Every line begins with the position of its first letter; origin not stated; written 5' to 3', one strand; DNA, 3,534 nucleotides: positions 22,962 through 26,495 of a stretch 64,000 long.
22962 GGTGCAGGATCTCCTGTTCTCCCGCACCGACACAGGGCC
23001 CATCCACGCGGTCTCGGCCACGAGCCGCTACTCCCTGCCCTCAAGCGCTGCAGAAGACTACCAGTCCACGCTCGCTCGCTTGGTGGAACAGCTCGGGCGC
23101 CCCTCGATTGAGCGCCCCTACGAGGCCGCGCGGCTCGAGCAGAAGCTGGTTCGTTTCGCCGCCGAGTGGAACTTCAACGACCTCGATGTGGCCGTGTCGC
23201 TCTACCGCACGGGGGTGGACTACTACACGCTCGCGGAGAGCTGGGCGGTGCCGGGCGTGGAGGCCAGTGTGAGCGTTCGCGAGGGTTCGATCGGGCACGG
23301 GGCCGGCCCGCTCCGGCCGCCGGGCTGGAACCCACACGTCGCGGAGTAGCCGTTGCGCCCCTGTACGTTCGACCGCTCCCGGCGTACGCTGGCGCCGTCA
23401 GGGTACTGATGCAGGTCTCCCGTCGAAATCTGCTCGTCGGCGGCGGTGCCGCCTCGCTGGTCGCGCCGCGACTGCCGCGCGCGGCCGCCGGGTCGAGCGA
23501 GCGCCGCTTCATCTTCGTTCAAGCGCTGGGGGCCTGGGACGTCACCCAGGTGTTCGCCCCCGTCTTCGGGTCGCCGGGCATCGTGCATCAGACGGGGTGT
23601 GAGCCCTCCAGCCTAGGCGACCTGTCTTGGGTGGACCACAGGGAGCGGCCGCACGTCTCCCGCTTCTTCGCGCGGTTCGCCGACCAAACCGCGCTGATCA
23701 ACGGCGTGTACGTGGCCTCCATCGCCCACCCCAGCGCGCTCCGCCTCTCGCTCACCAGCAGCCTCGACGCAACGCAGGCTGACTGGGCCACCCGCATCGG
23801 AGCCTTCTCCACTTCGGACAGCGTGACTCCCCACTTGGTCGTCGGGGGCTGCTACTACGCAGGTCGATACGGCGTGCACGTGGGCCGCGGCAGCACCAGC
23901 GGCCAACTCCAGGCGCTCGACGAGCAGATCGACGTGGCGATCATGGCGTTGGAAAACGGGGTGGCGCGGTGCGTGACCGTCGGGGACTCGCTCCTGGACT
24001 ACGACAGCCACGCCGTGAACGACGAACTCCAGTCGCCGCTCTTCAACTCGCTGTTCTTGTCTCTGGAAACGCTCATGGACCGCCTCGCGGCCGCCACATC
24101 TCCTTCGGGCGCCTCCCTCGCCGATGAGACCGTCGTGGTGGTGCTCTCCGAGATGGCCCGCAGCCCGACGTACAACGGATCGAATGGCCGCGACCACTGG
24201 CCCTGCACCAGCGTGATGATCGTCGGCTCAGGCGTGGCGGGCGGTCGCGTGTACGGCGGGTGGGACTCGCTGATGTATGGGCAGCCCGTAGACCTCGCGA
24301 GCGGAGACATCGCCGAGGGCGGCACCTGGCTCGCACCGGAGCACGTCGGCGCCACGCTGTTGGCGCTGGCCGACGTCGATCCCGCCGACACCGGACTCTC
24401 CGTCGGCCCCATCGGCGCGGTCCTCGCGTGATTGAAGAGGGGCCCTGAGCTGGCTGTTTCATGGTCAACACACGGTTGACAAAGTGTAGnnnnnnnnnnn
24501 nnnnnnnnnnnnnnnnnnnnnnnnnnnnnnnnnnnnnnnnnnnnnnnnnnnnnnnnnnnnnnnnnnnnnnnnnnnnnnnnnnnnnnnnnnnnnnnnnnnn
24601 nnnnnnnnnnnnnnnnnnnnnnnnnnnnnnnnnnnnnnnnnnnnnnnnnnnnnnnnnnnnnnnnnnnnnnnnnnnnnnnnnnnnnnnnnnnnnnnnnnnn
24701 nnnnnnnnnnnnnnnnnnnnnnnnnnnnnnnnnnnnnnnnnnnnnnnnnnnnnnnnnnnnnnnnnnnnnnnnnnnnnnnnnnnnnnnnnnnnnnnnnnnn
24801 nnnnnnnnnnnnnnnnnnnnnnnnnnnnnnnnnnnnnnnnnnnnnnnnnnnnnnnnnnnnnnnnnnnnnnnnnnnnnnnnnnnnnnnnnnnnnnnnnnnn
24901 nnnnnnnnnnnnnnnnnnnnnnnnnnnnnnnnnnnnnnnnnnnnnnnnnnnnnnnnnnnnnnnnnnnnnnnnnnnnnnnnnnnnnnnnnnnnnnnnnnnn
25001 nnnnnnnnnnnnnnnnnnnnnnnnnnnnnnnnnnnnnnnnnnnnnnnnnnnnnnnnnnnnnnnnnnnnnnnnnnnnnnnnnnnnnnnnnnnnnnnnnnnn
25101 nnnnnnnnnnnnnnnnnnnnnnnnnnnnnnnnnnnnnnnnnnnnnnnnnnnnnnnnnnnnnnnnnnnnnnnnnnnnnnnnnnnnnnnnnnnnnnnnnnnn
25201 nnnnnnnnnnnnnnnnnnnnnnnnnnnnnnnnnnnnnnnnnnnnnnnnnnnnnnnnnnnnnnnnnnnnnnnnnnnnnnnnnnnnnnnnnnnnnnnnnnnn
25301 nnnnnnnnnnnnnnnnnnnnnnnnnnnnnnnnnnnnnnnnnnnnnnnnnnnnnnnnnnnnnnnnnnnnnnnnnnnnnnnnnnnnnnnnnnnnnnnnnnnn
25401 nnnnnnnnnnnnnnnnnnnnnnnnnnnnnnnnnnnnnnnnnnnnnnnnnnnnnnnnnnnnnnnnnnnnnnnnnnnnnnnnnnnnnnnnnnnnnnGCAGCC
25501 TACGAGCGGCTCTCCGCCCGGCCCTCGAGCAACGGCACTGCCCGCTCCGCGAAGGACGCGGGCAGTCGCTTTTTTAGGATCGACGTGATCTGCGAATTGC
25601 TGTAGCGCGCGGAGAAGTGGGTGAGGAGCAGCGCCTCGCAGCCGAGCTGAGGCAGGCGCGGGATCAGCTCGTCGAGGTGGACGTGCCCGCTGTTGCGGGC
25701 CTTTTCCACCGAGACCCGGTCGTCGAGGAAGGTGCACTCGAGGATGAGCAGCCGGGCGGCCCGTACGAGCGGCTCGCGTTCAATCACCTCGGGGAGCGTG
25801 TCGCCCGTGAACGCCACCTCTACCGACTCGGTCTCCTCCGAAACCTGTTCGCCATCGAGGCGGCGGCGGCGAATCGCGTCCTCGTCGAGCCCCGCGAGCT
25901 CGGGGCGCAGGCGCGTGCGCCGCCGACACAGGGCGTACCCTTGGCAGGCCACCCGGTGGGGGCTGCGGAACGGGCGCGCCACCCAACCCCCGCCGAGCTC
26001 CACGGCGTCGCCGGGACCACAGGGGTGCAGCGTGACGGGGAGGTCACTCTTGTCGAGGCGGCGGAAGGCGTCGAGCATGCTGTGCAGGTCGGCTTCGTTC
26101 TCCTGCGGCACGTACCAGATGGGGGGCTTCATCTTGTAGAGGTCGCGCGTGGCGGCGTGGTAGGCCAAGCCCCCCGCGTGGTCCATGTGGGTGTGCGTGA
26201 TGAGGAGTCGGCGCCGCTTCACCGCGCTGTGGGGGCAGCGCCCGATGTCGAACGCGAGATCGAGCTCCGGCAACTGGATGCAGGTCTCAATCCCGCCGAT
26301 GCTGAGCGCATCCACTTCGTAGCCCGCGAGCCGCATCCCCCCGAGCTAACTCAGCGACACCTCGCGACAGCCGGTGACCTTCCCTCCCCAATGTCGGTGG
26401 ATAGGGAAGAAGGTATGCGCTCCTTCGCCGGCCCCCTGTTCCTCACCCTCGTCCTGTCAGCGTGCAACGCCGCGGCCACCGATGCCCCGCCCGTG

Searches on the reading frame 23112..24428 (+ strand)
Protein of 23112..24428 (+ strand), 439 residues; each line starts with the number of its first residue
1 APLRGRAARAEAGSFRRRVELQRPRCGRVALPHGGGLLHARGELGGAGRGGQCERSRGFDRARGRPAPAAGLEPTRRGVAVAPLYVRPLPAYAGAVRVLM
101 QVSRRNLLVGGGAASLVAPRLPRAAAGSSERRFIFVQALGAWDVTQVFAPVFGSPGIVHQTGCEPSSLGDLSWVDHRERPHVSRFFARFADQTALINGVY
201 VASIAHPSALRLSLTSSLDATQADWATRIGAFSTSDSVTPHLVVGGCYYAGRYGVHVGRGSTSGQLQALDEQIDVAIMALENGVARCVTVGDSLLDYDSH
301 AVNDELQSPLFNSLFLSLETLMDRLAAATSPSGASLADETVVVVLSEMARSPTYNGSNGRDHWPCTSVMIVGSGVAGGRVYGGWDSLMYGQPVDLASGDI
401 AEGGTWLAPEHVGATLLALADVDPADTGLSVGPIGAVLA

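Call 51: search_protein_families(library=pfam, proteins=[window:23112-24428:+], max_evalue=0.00001)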
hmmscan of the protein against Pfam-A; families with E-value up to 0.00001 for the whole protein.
window:23112-24428:+ (439 aa): 1 family
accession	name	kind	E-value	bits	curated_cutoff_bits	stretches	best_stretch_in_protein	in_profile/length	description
PF07394.17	DUF1501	-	6.3e-18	65.5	27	1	275-390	235-342/390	Protein of unknown function (DUF1501)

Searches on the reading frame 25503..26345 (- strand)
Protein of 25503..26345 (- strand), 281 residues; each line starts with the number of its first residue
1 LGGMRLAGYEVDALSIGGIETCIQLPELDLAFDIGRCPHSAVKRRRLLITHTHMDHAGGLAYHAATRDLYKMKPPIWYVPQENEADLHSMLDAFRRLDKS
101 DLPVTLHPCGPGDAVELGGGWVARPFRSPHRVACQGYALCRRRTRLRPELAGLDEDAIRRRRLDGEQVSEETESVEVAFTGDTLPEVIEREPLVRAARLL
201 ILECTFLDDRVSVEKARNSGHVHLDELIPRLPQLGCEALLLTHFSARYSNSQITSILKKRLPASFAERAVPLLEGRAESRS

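Call 51: search_protein_families(library=pfam, proteins=[window:25503-26345:-], max_evalue=0.00001)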
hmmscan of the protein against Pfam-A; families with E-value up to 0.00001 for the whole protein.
window:25503-26345:- (281 aa): 1 family
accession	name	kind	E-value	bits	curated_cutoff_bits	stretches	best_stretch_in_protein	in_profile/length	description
PF12706.13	Lactamase_B_2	-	8.7e-11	42.2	27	1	47-244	34-200/200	Beta-lactamase superfamily domain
